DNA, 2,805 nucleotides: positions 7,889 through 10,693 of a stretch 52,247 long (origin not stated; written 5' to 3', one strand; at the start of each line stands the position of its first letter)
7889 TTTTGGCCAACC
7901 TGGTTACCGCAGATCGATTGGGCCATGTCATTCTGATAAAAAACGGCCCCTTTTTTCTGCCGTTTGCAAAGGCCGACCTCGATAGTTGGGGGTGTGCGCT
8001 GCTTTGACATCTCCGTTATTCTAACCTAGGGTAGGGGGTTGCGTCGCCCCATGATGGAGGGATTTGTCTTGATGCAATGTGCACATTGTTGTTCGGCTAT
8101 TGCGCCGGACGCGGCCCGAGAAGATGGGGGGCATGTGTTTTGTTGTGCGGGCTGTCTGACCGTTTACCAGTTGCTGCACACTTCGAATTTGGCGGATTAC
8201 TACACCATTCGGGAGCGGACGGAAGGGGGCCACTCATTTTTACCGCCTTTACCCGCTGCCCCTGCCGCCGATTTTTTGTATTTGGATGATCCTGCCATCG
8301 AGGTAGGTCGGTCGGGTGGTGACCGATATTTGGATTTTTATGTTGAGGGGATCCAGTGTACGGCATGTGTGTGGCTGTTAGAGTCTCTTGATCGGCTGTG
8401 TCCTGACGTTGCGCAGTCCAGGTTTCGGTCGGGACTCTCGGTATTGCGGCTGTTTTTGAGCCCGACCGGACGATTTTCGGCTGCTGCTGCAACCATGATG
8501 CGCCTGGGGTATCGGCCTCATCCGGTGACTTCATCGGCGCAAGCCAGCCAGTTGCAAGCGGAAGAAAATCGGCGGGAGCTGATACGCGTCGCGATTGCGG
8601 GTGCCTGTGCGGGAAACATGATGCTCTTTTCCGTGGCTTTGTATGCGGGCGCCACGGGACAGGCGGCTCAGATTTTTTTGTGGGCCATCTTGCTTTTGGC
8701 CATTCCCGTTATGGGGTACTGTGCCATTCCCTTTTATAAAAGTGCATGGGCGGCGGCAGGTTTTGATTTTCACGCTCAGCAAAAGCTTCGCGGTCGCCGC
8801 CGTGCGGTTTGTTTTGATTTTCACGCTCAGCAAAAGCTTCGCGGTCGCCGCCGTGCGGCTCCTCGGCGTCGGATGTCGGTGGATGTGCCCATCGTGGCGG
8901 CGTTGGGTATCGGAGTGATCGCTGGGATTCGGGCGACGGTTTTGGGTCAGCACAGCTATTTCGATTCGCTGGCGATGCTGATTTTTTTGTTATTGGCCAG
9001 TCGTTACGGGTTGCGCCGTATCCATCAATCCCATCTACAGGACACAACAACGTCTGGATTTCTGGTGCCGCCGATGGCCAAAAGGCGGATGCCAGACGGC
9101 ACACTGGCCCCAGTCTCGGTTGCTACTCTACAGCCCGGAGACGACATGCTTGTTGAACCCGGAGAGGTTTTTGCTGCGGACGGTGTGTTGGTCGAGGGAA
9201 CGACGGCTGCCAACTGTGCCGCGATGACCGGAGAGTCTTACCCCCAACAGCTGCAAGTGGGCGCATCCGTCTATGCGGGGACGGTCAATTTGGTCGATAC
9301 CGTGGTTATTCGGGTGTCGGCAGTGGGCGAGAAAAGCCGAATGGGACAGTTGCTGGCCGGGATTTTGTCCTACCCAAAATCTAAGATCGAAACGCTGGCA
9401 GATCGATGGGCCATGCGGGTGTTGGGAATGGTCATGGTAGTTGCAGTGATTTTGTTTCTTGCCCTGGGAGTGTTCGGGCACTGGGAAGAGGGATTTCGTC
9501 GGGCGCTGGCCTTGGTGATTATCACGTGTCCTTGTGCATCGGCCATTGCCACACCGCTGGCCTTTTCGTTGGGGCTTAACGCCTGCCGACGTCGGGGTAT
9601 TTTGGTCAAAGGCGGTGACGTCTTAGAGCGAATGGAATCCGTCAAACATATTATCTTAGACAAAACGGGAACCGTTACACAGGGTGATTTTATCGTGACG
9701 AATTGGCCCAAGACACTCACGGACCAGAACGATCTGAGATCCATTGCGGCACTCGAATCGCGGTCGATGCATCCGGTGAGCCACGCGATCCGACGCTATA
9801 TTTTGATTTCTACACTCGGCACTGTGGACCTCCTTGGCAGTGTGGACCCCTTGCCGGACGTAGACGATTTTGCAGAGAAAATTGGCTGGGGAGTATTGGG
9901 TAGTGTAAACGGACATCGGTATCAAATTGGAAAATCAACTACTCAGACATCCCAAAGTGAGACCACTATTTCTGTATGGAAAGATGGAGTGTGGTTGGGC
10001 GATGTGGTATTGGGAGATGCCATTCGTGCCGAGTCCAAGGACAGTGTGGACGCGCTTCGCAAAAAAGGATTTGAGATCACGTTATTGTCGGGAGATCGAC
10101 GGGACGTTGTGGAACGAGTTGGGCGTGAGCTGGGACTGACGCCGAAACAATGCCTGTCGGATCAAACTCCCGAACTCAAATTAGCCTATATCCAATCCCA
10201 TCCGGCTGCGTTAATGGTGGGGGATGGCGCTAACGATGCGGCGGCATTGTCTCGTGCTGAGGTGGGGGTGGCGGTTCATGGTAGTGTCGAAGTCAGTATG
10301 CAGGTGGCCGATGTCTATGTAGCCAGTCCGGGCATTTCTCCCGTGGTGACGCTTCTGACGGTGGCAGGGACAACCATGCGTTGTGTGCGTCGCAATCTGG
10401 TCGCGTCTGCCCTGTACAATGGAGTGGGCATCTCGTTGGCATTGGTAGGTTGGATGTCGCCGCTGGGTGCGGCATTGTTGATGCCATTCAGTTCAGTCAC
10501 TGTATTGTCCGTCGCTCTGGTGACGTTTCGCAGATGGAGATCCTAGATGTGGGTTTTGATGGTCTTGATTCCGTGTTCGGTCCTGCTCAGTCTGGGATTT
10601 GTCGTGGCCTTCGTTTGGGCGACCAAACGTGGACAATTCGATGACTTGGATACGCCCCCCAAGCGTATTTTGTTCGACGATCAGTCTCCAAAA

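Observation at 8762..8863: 51-bp (17-codon) tandem repeat inserted in frame in the copper ATPase CcoI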

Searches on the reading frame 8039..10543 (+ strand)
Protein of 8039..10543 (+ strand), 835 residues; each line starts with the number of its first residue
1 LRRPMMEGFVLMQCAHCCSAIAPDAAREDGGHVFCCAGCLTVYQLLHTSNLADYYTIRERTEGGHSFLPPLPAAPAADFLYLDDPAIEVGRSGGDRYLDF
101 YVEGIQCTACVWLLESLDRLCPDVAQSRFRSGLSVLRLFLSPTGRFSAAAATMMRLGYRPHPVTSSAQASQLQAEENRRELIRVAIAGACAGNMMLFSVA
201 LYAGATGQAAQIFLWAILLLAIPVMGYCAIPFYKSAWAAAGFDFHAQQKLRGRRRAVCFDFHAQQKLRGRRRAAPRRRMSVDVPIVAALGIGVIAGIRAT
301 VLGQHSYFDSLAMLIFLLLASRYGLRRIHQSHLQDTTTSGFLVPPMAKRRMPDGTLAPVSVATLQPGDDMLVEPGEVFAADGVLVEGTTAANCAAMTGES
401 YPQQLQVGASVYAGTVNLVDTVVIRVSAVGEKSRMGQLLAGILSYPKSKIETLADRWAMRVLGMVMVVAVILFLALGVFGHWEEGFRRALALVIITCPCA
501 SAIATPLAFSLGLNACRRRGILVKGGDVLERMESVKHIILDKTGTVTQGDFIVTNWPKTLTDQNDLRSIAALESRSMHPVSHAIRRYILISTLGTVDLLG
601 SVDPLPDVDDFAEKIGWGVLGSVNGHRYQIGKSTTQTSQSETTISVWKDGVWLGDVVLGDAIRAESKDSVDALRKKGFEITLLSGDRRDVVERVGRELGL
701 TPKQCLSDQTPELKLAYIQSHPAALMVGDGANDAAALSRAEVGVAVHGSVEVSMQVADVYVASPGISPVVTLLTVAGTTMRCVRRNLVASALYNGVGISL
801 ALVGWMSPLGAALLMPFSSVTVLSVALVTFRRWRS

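Call 9: find_homologous_proteins(query=window:8039-10543:+, max_evalue=1e-30)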
Query window:8039-10543:+ (835 aa): 917 proteins with E <= 1e-30 among 8000 candidates; the best 120 are listed.
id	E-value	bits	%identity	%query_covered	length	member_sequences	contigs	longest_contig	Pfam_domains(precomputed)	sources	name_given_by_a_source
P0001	0.0e+0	1860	100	100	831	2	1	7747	PF12156.15,PF00702.33,PF00122.26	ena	-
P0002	0.0e+0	1524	84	100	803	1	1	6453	PF12156.15,PF00702.33,PF00122.26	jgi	jgi:Cu2+-exporting ATPase/Cu+-exporting ATPase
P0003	1.2e-177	611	40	96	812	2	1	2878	PF12156.15,PF00702.33,PF00122.26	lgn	-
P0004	2.4e-176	606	41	98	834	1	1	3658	PF12156.15,PF00702.33,PF00122.26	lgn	-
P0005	1.6e-174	600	40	98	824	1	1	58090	PF12156.15,PF00702.33,PF00122.26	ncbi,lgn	-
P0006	4.4e-173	595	40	98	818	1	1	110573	PF12156.15,PF00702.33,PF00122.26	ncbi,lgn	ncbi:MAG: heavy metal translocating P-type ATPase [bacterium]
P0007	1.4e-170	587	41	98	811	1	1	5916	PF12156.15,PF00702.33,PF00122.26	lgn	-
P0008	5.3e-170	585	39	98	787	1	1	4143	PF12156.15,PF00702.33,PF00122.26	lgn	-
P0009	7.1e-170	585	39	99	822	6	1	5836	PF12156.15,PF00702.33,PF00122.26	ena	-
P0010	5.4e-168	579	41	98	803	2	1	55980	PF00403.33,PF12156.15,PF00702.33,PF00122.26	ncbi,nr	ncbi:MAG: cadmium-translocating P-type ATPase [Oligoflexia bacterium]|nr:cadmium-translocating P-typ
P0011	7.7e-168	578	39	98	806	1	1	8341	PF12156.15,PF00702.33,PF00122.26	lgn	-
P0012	5.1e-167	575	41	98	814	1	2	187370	PF12156.15,PF00702.33,PF00122.26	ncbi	-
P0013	7.2e-166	572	41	95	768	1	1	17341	PF00702.33,PF00122.26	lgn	-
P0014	5.0e-165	569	38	98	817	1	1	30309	PF12156.15,PF00702.33,PF00122.26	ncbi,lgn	-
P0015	6.8e-165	568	39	98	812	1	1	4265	PF00403.33,PF12156.15,PF00702.33,PF00122.26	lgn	-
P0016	9.7e-165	568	40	97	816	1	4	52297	PF00403.33,PF12156.15,PF00702.33,PF00122.26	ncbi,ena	-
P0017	3.1e-162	560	39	97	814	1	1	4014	PF12156.15,PF00702.33,PF00122.26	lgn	-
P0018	2.4e-161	557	38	99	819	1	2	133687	PF12156.15,PF00702.33,PF00122.26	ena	-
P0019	2.3e-158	547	38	98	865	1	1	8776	PF12156.15,PF00702.33,PF00122.26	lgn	-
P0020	2.3e-158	547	37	98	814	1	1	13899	PF12156.15,PF00702.33,PF00122.26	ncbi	-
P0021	3.5e-158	546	37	98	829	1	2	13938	PF00403.33,PF12156.15,PF00702.33,PF00122.26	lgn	-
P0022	3.8e-158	546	40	95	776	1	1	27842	PF00403.33,PF12156.15,PF00702.33,PF00122.26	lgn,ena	-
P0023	5.1e-158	546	38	98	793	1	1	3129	PF12156.15,PF00702.33,PF00122.26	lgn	-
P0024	3.2e-157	543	37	97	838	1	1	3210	PF00403.33,PF12156.15,PF00702.33,PF00122.26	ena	-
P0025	2.2e-156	540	40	99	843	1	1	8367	PF12156.15,PF00702.33,PF00122.26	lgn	-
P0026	8.4e-156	538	37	100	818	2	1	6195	PF00403.33,PF12156.15,PF00702.33,PF00122.26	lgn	-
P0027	2.5e-154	533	39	99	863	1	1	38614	PF12156.15,PF00702.33,PF00122.26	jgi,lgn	jgi:heavy metal translocating P-type ATPase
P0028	8.7e-154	532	38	98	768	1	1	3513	PF00403.33,PF12156.15,PF00702.33,PF00122.26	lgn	-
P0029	4.5e-153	529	38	98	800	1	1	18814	PF12156.15,PF00702.33,PF00122.26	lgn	-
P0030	1.8e-152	527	39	98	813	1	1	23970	PF12156.15,PF00702.33,PF00122.26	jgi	jgi:heavy metal translocating P-type ATPase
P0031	3.5e-152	526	38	98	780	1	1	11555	PF12156.15,PF00702.33,PF00122.26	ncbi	-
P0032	2.6e-151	523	37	100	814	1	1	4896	PF12156.15,PF00702.33,PF00122.26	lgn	-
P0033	5.3e-150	519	37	98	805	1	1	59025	PF12156.15,PF00702.33,PF00122.26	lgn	-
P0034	5.6e-149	516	38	91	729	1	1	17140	PF00702.33,PF00122.26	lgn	-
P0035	7.1e-149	515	37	98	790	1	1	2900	PF00702.33,PF00122.26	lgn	-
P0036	3.0e-148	513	38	98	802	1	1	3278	PF12156.15,PF00702.33,PF00122.26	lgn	-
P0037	4.1e-148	513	38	98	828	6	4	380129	PF00403.33,PF12156.15,PF00702.33,PF00122.26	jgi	-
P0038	6.4e-148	512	34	99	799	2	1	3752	PF12156.15,PF00702.33,PF00122.26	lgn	-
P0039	7.9e-148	512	35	99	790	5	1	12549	PF12156.15,PF00702.33,PF00122.26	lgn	-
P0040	2.8e-147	510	38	99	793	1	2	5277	PF12156.15,PF00702.33,PF00122.26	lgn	-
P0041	1.2e-146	508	38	97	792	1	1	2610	PF12156.15,PF00702.33,PF00122.26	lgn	-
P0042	2.1e-145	504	37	91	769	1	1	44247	PF00702.33,PF00122.26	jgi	-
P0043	8.1e-145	502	37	97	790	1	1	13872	PF12156.15,PF00702.33,PF00122.26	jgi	jgi:heavy metal translocating P-type ATPase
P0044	1.0e-144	502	35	99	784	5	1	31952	PF12156.15,PF00702.33,PF00122.26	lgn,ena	-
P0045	1.4e-144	501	34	98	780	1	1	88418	PF12156.15,PF00702.33,PF00122.26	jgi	jgi:cation transport ATPase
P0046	1.5e-144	501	38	98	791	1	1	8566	PF12156.15,PF00702.33,PF00122.26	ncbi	-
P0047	1.8e-143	498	38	97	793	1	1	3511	PF12156.15,PF00702.33,PF00122.26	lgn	-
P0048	6.6e-143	496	36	96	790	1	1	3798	PF12156.15,PF00702.33,PF00122.26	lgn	-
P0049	4.2e-141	490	36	97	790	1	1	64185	PF12156.15,PF00702.33,PF00122.26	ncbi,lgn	-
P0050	4.4e-141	490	36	97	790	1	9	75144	PF12156.15,PF00702.33,PF00122.26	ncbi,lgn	-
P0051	3.7e-140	487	34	99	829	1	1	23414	PF12156.15,PF00702.33,PF00122.26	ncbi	-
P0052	2.8e-139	484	35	97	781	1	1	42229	PF12156.15,PF00702.33,PF00122.26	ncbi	-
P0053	5.3e-139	483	36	97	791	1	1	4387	PF12156.15,PF00702.33,PF00122.26,PF12710.14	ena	-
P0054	3.9e-138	480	37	97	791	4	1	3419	PF12156.15,PF00702.33,PF00122.26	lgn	-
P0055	4.0e-137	477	36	96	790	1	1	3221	PF12156.15,PF00702.33,PF00122.26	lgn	-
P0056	9.4e-137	475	33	98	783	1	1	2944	PF12156.15,PF00702.33,PF00122.26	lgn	-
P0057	2.1e-136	474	33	98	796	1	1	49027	PF12156.15,PF00702.33,PF00122.26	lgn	-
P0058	2.8e-136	474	36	98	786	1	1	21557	PF12156.15,PF00702.33,PF00122.26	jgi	jgi:Cu2+-exporting ATPase/Cu+-exporting ATPase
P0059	3.7e-136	473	34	97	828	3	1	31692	PF12156.15,PF00702.33,PF00122.26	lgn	-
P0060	1.0e-135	472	33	98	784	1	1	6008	PF12156.15,PF00702.33,PF00122.26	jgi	jgi:heavy metal translocating P-type ATPase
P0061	1.3e-135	472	32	100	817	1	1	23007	PF00403.33,PF12156.15,PF00702.33,PF00122.26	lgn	-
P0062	5.2e-135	470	38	90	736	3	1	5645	PF00702.33,PF00122.26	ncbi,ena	-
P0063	4.7e-134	466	35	98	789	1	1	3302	PF12156.15,PF00702.33,PF00122.26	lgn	-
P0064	8.8e-134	466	34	99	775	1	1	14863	PF12156.15,PF00702.33,PF08282.19,PF00122.26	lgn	-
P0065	1.4e-133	465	41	79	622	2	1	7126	PF00702.33,PF00122.26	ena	-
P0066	7.7e-133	462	34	97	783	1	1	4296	PF12156.15,PF00702.33,PF00122.26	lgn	-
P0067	1.1e-132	462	34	97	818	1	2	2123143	PF12156.15,PF00702.33,PF00122.26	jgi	jgi:heavy metal translocating P-type ATPase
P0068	1.7e-132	461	35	97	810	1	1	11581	PF12156.15,PF00702.33,PF00122.26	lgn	-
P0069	6.6e-132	459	37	91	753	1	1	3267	PF00702.33,PF00122.26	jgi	jgi:Cu2+-exporting ATPase/Cu+-exporting ATPase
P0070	2.2e-131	458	34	97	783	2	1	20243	PF12156.15,PF00702.33,PF00122.26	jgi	jgi:Cu2+-exporting ATPase/Cu+-exporting ATPase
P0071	3.4e-130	454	31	99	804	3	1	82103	PF12156.15,PF00702.33,PF00122.26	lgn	-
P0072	7.2e-130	453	36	99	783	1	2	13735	PF12156.15,PF00702.33,PF00122.26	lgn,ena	-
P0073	5.1e-129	450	32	99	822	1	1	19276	PF12156.15,PF00702.33,PF00122.26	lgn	-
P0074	7.1e-128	446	34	97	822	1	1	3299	PF00403.33,PF12156.15,PF00702.33,PF00122.26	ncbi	-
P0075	7.6e-127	443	32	71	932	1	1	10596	PF12156.15,PF00702.33,PF00122.26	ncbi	-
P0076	6.5e-126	439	34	95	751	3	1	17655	PF00702.33,PF00122.26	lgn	-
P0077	1.0e-125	439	32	98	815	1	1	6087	PF12156.15,PF00702.33,PF00122.26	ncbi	-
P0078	1.1e-125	439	33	97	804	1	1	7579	PF00702.33,PF00122.26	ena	-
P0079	1.5e-125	438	34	88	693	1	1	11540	PF00702.33,PF00122.26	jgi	-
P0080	2.8e-123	431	32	95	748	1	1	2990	PF12156.15,PF00702.33,PF00122.26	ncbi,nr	ncbi:MAG: cation-translocating P-type ATPase, partial [Bdellovibrionales bacterium]|nr:cation-transl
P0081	7.6e-122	426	32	99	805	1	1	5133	PF12156.15,PF00702.33,PF00122.26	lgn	-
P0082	2.7e-121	424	35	97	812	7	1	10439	PF00403.33,PF12156.15,PF00702.33,PF00122.26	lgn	-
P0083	1.9e-120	421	34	98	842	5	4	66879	PF00403.33,PF12156.15,PF00702.33,PF00122.26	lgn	-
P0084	1.1e-119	419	35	98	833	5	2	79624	PF00403.33,PF12156.15,PF00702.33,PF00122.26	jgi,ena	-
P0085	1.3e-119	419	35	97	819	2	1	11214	PF00403.33,PF12156.15,PF00702.33,PF00122.26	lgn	-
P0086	3.1e-119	417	35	97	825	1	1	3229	PF00403.33,PF12156.15,PF00702.33,PF00122.26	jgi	jgi:Cu2+-exporting ATPase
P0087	4.5e-119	417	35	98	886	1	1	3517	PF12156.15,PF00702.33,PF00122.26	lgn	-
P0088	8.3e-119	416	34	98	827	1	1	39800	PF00403.33,PF12156.15,PF00702.33,PF00122.26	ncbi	-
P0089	1.4e-118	415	39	72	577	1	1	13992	PF12156.15,PF00122.26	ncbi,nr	ncbi:MAG: heavy metal translocating P-type ATPase metal-binding domain-containing protein, partial [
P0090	1.7e-118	415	37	97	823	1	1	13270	PF00403.33,PF12156.15,PF00702.33,PF00122.26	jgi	jgi:P-type Cu2+ transporter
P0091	1.8e-117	412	35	98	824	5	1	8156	PF00403.33,PF12156.15,PF00702.33,PF00122.26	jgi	jgi:P-type Cu2+ transporter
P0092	5.4e-117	410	33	98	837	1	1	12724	PF12156.15,PF00702.33,PF00122.26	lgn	-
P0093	7.9e-117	409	35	98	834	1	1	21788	PF00403.33,PF00702.33,PF00122.26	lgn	-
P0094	8.8e-117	409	34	97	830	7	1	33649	PF00403.33,PF12156.15,PF00702.33,PF00122.26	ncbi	-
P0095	2.4e-116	408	35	98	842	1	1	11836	PF00403.33,PF12156.15,PF00702.33,PF00122.26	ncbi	-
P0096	2.8e-116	408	35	98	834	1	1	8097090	PF00403.33,PF00702.33,PF00122.26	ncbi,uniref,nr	ncbi:putative copper-importing P-type ATPase A [Gimesia chilikensis]|uniref:Putative copper-importin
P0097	5.5e-116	407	34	97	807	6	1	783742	PF00403.33,PF12156.15,PF00702.33,PF00122.26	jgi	jgi:Cu2+-exporting ATPase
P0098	1.8e-115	405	34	99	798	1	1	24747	PF12156.15,PF00702.33,PF00122.26,PF12710.14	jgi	jgi:heavy metal translocating P-type ATPase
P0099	2.1e-115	405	35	87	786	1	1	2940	PF00403.33,PF00702.33,PF00122.26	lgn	-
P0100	3.3e-115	404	34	97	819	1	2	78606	PF12156.15,PF00702.33,PF00122.26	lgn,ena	-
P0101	3.6e-115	404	35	97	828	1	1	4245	PF12156.15,PF00702.33,PF00122.26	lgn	-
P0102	3.4e-114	401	33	98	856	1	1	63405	PF00403.33,PF12156.15,PF00702.33,PF00122.26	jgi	jgi:Cu2+-exporting ATPase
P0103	5.3e-114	400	33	97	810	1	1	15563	PF00403.33,PF12156.15,PF00702.33,PF00122.26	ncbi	-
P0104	5.5e-114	400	34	99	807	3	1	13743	PF00403.33,PF12156.15,PF00702.33,PF00122.26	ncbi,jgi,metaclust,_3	metaclust:\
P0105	8.8e-114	399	35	91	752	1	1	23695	PF00403.33,PF00702.33,PF00122.26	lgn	-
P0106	9.7e-114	399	35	98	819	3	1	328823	PF00403.33,PF00702.33,PF00122.26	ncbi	-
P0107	1.6e-113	399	34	97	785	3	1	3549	PF12156.15,PF00702.33,PF00122.26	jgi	jgi:Cu2+-exporting ATPase/Cu+-exporting ATPase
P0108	2.8e-113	398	35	98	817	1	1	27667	PF00403.33,PF12156.15,PF00702.33,PF00122.26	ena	-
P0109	3.3e-113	397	33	97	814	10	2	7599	PF12156.15,PF00702.33,PF00122.26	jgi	-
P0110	3.5e-113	397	33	97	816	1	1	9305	PF00403.33,PF12156.15,PF00702.33,PF00122.26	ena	-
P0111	3.9e-113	397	34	97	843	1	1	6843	PF00403.33,PF12156.15,PF00702.33,PF00122.26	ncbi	-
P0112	4.2e-113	397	33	97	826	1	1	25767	PF12156.15,PF00702.33,PF08282.19,PF00122.26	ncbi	-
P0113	8.1e-113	396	33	98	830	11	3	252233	PF00403.33,PF12156.15,PF00702.33,PF08282.19,PF00122.26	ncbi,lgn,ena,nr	ncbi:MAG: heavy metal translocating P-type ATPase [Phycisphaerales bacterium]|nr:heavy metal translo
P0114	8.9e-113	396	34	98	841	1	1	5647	PF00403.33,PF12156.15,PF00702.33,PF00122.26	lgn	-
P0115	1.3e-112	395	34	98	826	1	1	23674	PF12156.15,PF00702.33,PF00122.26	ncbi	-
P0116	5.0e-112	394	33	97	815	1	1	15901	PF00403.33,PF12156.15,PF00702.33,PF00122.26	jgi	jgi:P-type Cu2+ transporter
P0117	1.9e-111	392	34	97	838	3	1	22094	PF00403.33,PF12156.15,PF00702.33,PF00122.26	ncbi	ncbi:MAG: heavy metal translocating P-type ATPase [Planctomycetota bacterium]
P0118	2.0e-111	392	34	98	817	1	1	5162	PF00403.33,PF12156.15,PF00702.33,PF00122.26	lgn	-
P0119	2.1e-111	391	34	99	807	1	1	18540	PF00403.33,PF12156.15,PF00702.33,PF00122.26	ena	-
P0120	2.4e-111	391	34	97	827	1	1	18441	PF00403.33,PF12156.15,PF00702.33,PF00122.26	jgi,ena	-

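Call 12: find_encoding_contigs(protein=P0002, flank=10000)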
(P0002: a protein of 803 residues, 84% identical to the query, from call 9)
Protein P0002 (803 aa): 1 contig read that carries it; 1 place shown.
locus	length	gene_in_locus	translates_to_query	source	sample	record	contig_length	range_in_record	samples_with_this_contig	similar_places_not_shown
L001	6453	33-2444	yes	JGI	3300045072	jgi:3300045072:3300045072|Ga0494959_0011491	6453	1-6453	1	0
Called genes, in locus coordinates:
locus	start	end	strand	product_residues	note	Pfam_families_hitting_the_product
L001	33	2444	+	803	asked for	PF12156:ATPase-cat_bd, PF00122:E1-E2_ATPase, PF00702:Hydrolase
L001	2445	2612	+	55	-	PF03597:FixS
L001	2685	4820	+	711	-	PF00115:COX1, PF02433:FixO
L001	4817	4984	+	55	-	-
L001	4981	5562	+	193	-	PF14715:FixP_N, PF00034:Cytochrom_C, PF13442:Cytochrome_CBB3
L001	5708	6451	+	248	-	?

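Call 13: find_encoding_contigs(protein=P0001, flank=10000)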
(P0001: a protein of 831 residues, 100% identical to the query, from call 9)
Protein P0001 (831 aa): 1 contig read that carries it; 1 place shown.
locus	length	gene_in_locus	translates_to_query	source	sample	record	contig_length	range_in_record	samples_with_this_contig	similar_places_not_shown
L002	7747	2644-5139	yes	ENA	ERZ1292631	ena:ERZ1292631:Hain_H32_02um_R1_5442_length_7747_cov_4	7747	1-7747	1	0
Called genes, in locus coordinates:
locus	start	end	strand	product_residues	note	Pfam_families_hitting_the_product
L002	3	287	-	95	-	?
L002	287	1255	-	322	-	PF00106:adh_short (weak), PF01073:3Beta_HSD, PF01370:Epimerase, PF02719:Polysacc_synt_2, PF04321:RmlD_sub_bind, PF07993:NAD_binding_4, PF16363:GDP_Man_Dehyd, PF13460:NAD_binding_10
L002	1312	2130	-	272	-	PF00795:CN_hydrolase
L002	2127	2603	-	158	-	PF00196:GerE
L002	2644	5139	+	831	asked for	PF12156:ATPase-cat_bd, PF00122:E1-E2_ATPase, PF00702:Hydrolase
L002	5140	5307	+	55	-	PF03597:FixS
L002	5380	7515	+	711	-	PF00115:COX1, PF02433:FixO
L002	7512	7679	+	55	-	-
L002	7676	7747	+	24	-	?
